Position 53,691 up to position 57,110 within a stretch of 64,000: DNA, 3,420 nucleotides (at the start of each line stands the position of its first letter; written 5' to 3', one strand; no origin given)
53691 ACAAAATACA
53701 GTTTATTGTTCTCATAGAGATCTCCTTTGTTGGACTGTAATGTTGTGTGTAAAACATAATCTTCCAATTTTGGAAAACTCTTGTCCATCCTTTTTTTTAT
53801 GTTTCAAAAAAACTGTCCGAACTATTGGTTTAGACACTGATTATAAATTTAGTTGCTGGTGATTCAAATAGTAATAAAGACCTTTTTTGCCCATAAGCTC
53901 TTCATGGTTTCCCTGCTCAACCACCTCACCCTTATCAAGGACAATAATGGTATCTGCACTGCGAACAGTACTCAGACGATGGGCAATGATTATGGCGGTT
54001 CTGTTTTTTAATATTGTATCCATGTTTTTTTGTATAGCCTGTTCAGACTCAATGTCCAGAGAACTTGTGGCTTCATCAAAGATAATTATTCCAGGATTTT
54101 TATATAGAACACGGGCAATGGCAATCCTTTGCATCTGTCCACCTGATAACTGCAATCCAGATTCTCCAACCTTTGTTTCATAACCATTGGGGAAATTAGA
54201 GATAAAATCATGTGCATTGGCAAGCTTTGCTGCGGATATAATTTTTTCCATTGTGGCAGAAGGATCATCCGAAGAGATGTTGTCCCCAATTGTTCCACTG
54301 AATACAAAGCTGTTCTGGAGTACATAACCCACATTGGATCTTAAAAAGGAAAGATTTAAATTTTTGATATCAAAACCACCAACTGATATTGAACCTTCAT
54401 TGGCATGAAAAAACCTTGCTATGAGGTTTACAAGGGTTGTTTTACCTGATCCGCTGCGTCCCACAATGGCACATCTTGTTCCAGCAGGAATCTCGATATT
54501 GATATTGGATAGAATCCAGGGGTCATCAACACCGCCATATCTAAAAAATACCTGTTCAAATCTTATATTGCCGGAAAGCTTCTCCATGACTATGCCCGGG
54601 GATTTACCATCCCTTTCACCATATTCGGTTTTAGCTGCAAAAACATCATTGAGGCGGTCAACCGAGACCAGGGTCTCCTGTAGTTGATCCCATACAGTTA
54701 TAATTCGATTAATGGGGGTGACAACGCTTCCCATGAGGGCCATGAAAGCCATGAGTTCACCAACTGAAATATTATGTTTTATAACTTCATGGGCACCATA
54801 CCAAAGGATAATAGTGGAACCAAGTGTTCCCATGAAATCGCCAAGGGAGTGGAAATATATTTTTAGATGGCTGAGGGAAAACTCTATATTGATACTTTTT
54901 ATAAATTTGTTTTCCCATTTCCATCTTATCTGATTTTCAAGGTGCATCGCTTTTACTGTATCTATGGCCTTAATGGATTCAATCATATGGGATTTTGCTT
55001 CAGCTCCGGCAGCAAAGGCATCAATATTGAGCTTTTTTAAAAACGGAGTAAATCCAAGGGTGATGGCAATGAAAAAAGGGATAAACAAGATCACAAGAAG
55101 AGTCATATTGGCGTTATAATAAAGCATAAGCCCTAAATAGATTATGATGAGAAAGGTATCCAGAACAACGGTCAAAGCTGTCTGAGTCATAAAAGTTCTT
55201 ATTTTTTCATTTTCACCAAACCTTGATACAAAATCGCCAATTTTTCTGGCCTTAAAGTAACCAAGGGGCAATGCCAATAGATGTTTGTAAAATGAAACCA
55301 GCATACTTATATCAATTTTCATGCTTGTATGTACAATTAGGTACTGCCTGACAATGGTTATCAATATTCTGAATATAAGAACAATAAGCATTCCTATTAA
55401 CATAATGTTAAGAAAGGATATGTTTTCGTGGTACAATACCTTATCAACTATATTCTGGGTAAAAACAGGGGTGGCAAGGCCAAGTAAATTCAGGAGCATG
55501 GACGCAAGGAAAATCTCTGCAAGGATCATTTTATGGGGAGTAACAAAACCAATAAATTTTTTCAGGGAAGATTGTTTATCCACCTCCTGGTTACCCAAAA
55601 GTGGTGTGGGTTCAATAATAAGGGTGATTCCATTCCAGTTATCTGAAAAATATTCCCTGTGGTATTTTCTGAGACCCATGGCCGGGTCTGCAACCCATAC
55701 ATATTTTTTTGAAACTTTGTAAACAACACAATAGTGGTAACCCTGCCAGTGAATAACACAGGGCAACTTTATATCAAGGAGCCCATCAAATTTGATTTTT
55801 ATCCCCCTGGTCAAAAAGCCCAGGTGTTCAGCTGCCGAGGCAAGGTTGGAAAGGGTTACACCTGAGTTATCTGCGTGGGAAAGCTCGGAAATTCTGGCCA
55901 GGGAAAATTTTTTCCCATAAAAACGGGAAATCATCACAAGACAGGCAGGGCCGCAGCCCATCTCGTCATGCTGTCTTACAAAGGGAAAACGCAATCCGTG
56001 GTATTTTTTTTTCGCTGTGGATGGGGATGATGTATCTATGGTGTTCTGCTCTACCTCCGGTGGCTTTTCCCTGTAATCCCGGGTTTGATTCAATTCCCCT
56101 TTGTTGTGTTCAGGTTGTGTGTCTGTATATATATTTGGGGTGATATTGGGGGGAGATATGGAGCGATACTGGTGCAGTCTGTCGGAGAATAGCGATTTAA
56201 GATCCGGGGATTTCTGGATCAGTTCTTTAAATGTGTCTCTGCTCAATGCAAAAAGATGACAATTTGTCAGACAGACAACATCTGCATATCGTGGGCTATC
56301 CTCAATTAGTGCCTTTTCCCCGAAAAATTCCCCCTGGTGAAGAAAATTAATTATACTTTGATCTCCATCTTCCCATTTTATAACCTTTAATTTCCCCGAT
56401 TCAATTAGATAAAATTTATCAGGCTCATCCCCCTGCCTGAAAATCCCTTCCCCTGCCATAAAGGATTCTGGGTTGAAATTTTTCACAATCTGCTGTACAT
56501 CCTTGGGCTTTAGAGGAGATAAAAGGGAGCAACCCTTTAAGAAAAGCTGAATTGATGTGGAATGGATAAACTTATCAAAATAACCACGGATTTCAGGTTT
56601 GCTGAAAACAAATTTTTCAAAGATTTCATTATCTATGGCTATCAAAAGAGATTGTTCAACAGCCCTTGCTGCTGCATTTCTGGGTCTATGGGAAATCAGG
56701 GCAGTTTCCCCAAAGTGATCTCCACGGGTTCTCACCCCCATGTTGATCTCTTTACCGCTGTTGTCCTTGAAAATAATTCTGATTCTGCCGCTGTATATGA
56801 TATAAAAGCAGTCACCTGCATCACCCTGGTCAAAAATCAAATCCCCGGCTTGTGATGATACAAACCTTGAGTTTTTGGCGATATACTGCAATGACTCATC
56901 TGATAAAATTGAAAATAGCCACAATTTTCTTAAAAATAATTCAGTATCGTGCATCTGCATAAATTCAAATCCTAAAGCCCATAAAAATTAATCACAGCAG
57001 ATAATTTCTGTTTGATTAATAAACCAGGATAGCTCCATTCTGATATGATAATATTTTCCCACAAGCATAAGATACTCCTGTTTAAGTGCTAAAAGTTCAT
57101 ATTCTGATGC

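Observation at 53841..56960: C39 ABC exporter fused to two cyclic-nucleotide-binding domains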

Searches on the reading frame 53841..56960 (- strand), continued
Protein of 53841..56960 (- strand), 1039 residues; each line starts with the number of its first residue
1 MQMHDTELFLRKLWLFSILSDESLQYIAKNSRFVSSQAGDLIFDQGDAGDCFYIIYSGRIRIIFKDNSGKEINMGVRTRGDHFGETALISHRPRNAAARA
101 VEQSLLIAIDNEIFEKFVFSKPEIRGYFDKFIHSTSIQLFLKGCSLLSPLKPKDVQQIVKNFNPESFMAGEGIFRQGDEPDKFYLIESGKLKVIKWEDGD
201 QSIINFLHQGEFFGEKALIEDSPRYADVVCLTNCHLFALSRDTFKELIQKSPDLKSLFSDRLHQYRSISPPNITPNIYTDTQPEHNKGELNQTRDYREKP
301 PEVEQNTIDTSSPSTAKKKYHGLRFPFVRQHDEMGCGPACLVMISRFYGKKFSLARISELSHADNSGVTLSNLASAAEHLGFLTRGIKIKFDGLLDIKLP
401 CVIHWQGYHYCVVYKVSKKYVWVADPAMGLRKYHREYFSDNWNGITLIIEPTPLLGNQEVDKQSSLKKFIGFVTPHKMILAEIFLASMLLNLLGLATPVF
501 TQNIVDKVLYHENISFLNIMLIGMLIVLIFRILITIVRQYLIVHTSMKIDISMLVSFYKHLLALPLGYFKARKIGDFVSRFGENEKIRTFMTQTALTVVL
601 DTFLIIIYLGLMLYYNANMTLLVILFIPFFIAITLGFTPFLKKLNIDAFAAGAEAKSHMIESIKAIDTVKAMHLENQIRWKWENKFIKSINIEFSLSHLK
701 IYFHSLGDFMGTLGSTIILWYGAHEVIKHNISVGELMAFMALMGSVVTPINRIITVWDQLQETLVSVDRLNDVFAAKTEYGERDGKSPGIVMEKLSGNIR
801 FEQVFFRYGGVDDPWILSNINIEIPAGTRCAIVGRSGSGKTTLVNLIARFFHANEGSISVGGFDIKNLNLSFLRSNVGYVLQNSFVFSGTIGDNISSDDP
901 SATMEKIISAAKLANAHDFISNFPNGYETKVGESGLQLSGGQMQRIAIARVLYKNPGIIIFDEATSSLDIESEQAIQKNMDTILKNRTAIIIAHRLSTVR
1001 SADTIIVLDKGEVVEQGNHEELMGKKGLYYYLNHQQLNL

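Call 14: find_encoding_contigs(protein=P0024, flank=10000, max_places=2)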
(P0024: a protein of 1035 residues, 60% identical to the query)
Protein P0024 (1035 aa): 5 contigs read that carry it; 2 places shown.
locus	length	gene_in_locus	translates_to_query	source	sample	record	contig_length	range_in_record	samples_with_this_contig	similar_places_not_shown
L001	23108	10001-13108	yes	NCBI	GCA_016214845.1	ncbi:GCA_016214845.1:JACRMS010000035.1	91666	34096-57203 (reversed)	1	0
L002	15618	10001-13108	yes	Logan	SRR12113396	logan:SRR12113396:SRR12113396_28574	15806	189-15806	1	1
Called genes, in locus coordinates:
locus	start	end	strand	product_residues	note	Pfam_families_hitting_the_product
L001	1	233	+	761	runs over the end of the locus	PF18911:PKD_4 (faint), PF22352:K319L-like_PKD (faint), PF19410:DUF5980 (faint)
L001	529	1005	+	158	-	PF04307:YdjM (weak)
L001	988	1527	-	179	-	PF14235:DUF4337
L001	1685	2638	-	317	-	PF22113:Mtrc-MtrF_II-IV_dom (weak), PF09699:Paired_CXXCH_1 (faint), PF14522:Cytochrome_C7 (faint), PF14537:Cytochrom_c3_2 (faint)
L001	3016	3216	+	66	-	PF00313:CSD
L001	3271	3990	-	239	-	PF14256:YwiC (weak)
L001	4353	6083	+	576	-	PF01464:SLT, PF01476:LysM, PF23446:LysM1_NFP_LYK (faint), PF23473:LysM3_LYK4_5 (faint), PF01476:LysM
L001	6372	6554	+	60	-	-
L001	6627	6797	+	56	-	-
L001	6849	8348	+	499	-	PF04055:Radical_SAM, PF13353:Fer4_12 (faint)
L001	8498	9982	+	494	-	PF02321:OEP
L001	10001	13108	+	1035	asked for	PF00027:cNMP_binding, PF03412:Peptidase_C39, PF00664:ABC_membrane, PF00005:ABC_tran, PF02463:SMC_N (weak)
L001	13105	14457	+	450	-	PF26002:Beta-barrel_AprE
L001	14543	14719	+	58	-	-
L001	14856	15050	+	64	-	-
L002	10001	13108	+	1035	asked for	PF00027:cNMP_binding, PF03412:Peptidase_C39, PF00664:ABC_membrane, PF00005:ABC_tran, PF02463:SMC_N (weak)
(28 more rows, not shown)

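Call 15: find_encoding_contigs(protein=P0029, flank=10000, max_places=2)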
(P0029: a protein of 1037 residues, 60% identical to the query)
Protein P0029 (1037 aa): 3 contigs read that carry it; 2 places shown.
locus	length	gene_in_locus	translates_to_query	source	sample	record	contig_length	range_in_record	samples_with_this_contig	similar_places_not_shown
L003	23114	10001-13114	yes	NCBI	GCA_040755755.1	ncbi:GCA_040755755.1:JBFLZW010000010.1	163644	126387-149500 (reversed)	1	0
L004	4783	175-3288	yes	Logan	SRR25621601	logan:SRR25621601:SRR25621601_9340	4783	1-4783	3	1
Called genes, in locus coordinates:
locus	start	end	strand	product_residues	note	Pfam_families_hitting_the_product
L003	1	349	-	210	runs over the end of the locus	PF01930:Cas_Cas4, PF12705:PDDEXK_1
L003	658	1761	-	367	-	PF05107:Cas_Cas7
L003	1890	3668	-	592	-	PF09709:Cas_Csd1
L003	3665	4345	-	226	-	PF09704:Cas_Cas5d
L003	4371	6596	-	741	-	PF18019:Cas3_HD (weak), PF04851:ResIII, PF00270:DEAD, PF00271:Helicase_C (faint), PF22590:Cas3-like_C_2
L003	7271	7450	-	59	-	-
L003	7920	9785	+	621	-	PF02321:OEP (faint)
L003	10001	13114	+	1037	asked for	PF00027:cNMP_binding, PF03412:Peptidase_C39, PF13529:Peptidase_C39_2 (faint), PF00664:ABC_membrane, PF00005:ABC_tran, PF02463:SMC_N (faint)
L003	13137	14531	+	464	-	PF26002:Beta-barrel_AprE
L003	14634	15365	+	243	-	PF13145:Rotamase_2, PF13616:Rotamase_3, PF00639:Rotamase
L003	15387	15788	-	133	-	PF00072:Response_reg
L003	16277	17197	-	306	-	-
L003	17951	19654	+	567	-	-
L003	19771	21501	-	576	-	-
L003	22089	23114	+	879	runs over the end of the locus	PF04015:DUF362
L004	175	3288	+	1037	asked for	PF00027:cNMP_binding, PF03412:Peptidase_C39, PF13529:Peptidase_C39_2 (faint), PF00664:ABC_membrane, PF00005:ABC_tran, PF02463:SMC_N (faint)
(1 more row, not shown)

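Call 16: find_encoding_contigs(protein=P0077, flank=10000, max_places=2)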
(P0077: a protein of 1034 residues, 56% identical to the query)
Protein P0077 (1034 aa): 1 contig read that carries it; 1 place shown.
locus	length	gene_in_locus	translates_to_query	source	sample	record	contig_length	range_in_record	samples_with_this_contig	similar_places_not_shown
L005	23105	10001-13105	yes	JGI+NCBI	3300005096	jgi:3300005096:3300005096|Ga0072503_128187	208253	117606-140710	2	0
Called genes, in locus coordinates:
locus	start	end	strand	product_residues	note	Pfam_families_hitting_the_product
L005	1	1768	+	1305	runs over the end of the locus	-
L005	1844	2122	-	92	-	-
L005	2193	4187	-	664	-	PF02310:B12-binding, PF04055:Radical_SAM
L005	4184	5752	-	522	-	PF04055:Radical_SAM, PF13186:SPASM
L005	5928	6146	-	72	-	-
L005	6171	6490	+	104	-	-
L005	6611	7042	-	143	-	PF13624:SurA_N_3 (weak)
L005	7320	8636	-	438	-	PF02321:OEP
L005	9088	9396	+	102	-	-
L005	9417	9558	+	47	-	-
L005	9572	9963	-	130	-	-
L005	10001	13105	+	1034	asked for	PF00027:cNMP_binding, PF03412:Peptidase_C39, PF13529:Peptidase_C39_2 (faint), PF00664:ABC_membrane, PF00005:ABC_tran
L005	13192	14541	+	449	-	PF25919:BSH_CusB (faint), PF26002:Beta-barrel_AprE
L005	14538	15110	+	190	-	-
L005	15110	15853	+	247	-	PF13616:Rotamase_3, PF13145:Rotamase_2, PF00639:Rotamase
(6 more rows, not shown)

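Call 40: predict_structure(alignment_id=A1)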
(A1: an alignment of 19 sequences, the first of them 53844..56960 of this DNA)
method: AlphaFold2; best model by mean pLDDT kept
length: 1039 residues; sequences in the alignment: 19
mean_pLDDT: 74.0   pTM: 0.38
mean pLDDT of the five models: 74.0, 71.4, 67.9, 66.5, 66.2
residues with pLDDT >= 90: 51; 70-90: 697; 50-70: 190; < 50: 101
segments of 3 or more residues with pLDDT < 50: 267-322, 564-578, 664-673, 773-786
pLDDT, mean of each block of 10 residues (from residue 1): 79 79 85 87 86 88 74 72 77 83 89 79 72 57 57 65 81 85 83 80 76 84 85 82 84 77 56 31 32 28 31 39 64 76 86 76 68 83 86 85 81 90 86 87 86 79 57 75 79 70 67 77 81 79 73 61 45 46 68 78 87 85 82 79 73 63 47 52 72 77 78 82 83 80 80 77 70 47 50 79 84 82 89 84 84 86 83 82 64 77 84 86 77 61 84 87 66 68 82 69 87 89 87 69
secondary structure, 60 per line:
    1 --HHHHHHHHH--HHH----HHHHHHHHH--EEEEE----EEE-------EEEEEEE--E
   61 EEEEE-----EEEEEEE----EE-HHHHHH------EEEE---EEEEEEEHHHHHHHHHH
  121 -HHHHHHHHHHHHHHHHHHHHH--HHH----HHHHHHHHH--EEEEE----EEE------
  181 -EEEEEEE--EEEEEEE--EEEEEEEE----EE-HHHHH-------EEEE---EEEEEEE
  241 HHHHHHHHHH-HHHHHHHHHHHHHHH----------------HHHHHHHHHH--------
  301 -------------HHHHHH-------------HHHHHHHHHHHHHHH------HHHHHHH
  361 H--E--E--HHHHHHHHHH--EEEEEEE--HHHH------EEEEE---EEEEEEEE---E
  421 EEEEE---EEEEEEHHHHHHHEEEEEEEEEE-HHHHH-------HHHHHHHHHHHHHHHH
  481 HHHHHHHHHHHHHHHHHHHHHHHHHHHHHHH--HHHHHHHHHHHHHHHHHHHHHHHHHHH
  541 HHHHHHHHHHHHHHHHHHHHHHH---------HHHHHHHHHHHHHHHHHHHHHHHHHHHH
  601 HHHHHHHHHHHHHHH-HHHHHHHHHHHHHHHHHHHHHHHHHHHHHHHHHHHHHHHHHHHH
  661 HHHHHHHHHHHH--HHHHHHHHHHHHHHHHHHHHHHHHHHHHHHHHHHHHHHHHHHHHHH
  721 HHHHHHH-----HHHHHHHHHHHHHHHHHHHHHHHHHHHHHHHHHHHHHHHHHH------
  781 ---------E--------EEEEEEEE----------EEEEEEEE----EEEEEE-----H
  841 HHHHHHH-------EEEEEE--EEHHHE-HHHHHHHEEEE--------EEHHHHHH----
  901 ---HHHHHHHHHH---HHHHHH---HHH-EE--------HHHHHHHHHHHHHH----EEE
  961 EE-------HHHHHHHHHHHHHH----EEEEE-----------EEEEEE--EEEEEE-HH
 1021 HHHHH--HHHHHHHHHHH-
elements in order (helices of 4 or more, strands of 3 or more residues): H3-11 H21-29 E32-36 E41-43 E51-57 E60-65 E71-77 H85-90 E97-100 E104-110 H111-120 H122-142 H152-160 E163-167 E172-174 E182-188 E191-197 E200-207 H215-219 E227-230 E234-240 H241-250 H252-266 H283-292 H314-319 H333-347 H354-361 H370-379 E382-388 H391-394 E401-405 E409-416 E420-425 E429-434 H435-441 E442-451 H453-457 H465-511 H514-563 H573-615 H617-672 H675-727 H733-774 E799-806 E817-824 E829-834 H840-847 E855-860 H870-876 E877-880 H891-896 H904-913 H917-922 H940-953 E958-962 H970-983 E988-992 E1004-1009 E1012-1017 H1019-1025 H1028-1038
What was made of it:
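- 55995..56162 (-): Low-confidence, probably disordered linker (aa 267-322) between the sensor tandem and the peptidase. AF2 pLDDT about 30 over residues 267-322 (call 40).
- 54714..55517 (-): ABC exporter transmembrane domain with six long helices. AF2 helices 465-511, 514-563, 573-615, 617-672, 675-727 and 733-774 (call 40).
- On Peptidase-containing ABC transporter (PCAT; bacteriocin cleavage/export ABC): Six long helices in the model (call 40).
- Models give no reliable inter-domain contacts (full-length pTM 0.38, call 40).
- Tried and rejected: The full-length AF2 monomer (pTM 0.38, call 40) gives no trustworthy contacts between sensor and transporter, and model coordinates and PAE were not accessible.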

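Call 44: fold_search(model_id=the predicted structure, library=pdb)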
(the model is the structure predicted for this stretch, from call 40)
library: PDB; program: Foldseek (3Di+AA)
matches with E <= 10: 1885; with E <= 0.001: 1770
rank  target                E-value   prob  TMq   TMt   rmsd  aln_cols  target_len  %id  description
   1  7sgr_A                1.2e-44  1.00  0.26  0.37  22.4       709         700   37  Structure of hemolysin A secretion system HlyB/D complex (released 2022-09-14)
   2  6v9z_A                4.6e-44  1.00  0.26  0.36  26.9       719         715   36  Cryo-EM structure of PCAT1 bound to its CtA peptide substrate (released 2020-01-22)
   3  9azl_A                4.8e-44  1.00  0.26  0.37  26.4       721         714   36  Cryo-EM structure of the ABC transporter PCAT1 bound with MgADP class1 (released 2024-10-30)
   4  8vp5_A                2.3e-43  1.00  0.24  0.34  26.8       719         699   35  Cryo-EM structure of the ABC transporter PCAT1 bound with ADP and Substrate (released 2024-10-30)
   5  8vp5_B                3.0e-43  1.00  0.24  0.34  26.7       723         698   35  Cryo-EM structure of the ABC transporter PCAT1 bound with ADP and Substrate (released 2024-10-30)
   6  8dck_A                1.3e-42  1.00  0.27  0.38  21.0       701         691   38  Structure of hemolysin A secretion system HlyB/D complex, ATP-bound (released 2022-09-14)
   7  8vpb_A                2.1e-42  1.00  0.24  0.35  26.9       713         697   36  Cryo-EM structure of the ABC transporter PCAT1 bound with MgADP_Class_2 (released 2024-10-30)
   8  4ry2_A                4.3e-42  1.00  0.25  0.36  26.3       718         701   36  Crystal structure of the peptidase-containing ABC transporter PCAT1 (released 2015-07-22)
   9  4ry2_B                1.4e-41  1.00  0.25  0.36  26.2       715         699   36  Crystal structure of the peptidase-containing ABC transporter PCAT1 (released 2015-07-22)
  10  7t54_A                3.9e-40  1.00  0.27  0.37  25.9       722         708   36  Cryo-EM structure of ATP-bound PCAT1 in the outward-facing conformation (released 2022-02-02)
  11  7t55_A                4.9e-40  1.00  0.25  0.36  27.3       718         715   36  Cryo-EM structure of PCAT1 in the inward-facing wide conformation under ATP turnover condition (released 2022-02-02)
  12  7sgr_B                1.8e-36  1.00  0.25  0.45  19.0       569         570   42  Structure of hemolysin A secretion system HlyB/D complex (released 2022-09-14)
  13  8vox_A                5.8e-36  1.00  0.27  0.46  17.1       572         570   37  Cryo-EM structure of the ABC transporter PCAT1 cysteine-free core bound with MgADP (released 2024-10-30)
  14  8vp9_A                1.1e-35  1.00  0.23  0.34  26.2       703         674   34  Cryo-EM structure of the cysteine-free ABC transporter PCAT1 bound with ADP and Substrate (released 2024-10-30)
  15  8voz_A                1.4e-35  1.00  0.27  0.46  17.1       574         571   37  Cryo-EM structure of the ABC transporter PCAT1 cysteine-free core bound with MgADP and substrate (released 2024-10-30)
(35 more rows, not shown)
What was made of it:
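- HlyB is a top fold match (call 44).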

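Call 65: search_protein_families(library=pfam, proteins=[P0071], max_evalue=0.001)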
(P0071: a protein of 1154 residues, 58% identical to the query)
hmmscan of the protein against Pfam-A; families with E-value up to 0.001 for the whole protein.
P0071 (1154 aa): 8 families
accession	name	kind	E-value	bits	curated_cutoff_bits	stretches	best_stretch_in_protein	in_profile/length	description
PF00664.28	ABC_membrane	-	2.7e-52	178.6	28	1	595-865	1-274/274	ABC transporter transmembrane region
PF00027.35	cNMP_binding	-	3.8e-49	165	27.5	2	286-371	2-88/89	Cyclic nucleotide-binding domain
PF03412.21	Peptidase_C39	-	5.3e-37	127.1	22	1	441-568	2-131/133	Peptidase C39 family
PF00005.33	ABC_tran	-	4.1e-34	118.6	25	1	932-1081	1-137/137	ABC transporter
PF00498.31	FHA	-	4.4e-20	72.3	20.7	1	24-86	2-67/67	FHA domain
PF16697.10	Yop-YscD_cpl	-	1.3e-16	61.1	33.2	1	15-92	11-90/94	Inner membrane component of T3SS, cytoplasmic domain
PF02463.25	SMC_N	-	7e-07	29.3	40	1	1015-1122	135-210/220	RecF/RecN/SMC N terminal domain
PF13401.12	AAA_22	-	2.9e-05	24.8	27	1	945-1087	8-97/130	AAA domain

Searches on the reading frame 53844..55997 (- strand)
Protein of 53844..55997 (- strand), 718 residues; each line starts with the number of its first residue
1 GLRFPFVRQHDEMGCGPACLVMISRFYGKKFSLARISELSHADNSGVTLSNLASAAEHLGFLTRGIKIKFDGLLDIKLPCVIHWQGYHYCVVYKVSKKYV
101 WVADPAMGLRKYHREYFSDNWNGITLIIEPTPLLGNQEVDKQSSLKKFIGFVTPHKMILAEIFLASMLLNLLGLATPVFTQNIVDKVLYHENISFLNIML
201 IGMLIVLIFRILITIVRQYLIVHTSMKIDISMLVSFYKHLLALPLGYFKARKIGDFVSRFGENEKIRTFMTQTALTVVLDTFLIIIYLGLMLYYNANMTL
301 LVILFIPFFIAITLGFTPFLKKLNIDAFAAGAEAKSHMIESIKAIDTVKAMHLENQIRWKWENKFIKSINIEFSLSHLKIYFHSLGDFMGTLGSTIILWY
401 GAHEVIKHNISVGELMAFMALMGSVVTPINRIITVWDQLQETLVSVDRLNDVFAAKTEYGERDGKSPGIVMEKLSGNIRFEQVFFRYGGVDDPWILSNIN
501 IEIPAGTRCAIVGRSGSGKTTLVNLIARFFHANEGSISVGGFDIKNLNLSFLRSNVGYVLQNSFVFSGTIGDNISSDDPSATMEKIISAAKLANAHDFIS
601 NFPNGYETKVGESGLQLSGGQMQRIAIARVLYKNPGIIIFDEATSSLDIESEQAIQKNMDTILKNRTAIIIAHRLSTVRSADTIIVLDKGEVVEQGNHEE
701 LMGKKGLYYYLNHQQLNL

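Call 43: search_solved_structures(query=window:53844-55997:-, max_evalue=1e-30)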
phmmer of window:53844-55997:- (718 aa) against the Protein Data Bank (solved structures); distinct sequences matched with E-value up to 1e-30: 262 (the best 60 are shown).
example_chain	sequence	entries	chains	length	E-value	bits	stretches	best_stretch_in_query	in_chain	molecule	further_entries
4ry2_A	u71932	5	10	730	1e-145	490.2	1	4-714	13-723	ABC-type bacteriocin transporter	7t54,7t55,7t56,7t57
8vp3_A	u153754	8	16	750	1.1e-145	490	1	4-714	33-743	ABC-type bacteriocin transporter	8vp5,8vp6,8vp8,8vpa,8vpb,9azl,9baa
4s0f_A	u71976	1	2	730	2.6e-145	488.9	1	4-714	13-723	ABC-type bacteriocin transporter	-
6v9z_A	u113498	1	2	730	2.3e-144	485.7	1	4-714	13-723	ABC-type bacteriocin transporter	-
8vp9_A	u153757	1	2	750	1.4e-143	483.1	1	4-714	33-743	ABC-type bacteriocin transporter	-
7sgr_J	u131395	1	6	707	1.6e-143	482.9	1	19-713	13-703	Alpha-hemolysin translocation ATP-binding protein HlyB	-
8dck_A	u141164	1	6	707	4.1e-143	481.6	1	19-713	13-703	Alpha-hemolysin translocation ATP-binding protein HlyB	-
8woi_A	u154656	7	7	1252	1.9e-142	479.4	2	296-710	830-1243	ABC transporter B family member 19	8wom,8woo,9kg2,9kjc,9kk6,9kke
8wp0_A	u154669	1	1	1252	1.2e-141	476.7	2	296-710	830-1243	ABC transporter B family member 19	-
9nfi_A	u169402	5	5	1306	8.4e-141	473.9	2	234-712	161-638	Permeability Glycoprotein (P-gp)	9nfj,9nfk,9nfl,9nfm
9ody_A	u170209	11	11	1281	8.6e-137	460.7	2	235-715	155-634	ATP-binding cassette, sub-family B (MDR/TAP), member 4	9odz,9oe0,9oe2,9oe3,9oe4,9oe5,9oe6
9oe1_A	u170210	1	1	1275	8.7e-137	460.7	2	235-715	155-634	ATP-binding cassette, sub-family B (MDR/TAP), member 4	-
8gmg_A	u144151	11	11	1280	1.9e-135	456.3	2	236-712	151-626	ATP-dependent translocase ABCB1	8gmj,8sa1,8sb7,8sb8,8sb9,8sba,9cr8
6qex_A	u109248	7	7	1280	2.2e-135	456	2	236-712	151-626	Multidrug resistance protein 1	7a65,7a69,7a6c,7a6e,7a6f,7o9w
8sa0_A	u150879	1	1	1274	2.3e-135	456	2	236-712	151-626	ATP-dependent translocase ABCB1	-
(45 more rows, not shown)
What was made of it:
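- Closest known: PCAT1 of Clostridium thermocellum. Same: About 36% identity to PCAT1 over peptidase, membrane and ATPase domains, E 1e-145 (calls 43, 44).
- Residues 322-1039 match PCAT1 at E 1e-145 by sequence, and the full-length model matches it at about 36% identity over about 720 columns by fold (calls 43, 44).
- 53841..56960 (-): Long-type peptidase-containing ABC transporter (cNMP-cNMP-C39-TMD-NBD), 1039 aa. Residues 322-1039 match PCAT1 4ry2 at E 1e-145 (call 43).
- On Peptidase-containing ABC transporter (PCAT; bacteriocin cleavage/export ABC): PCAT1 E 1e-145 (call 43).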
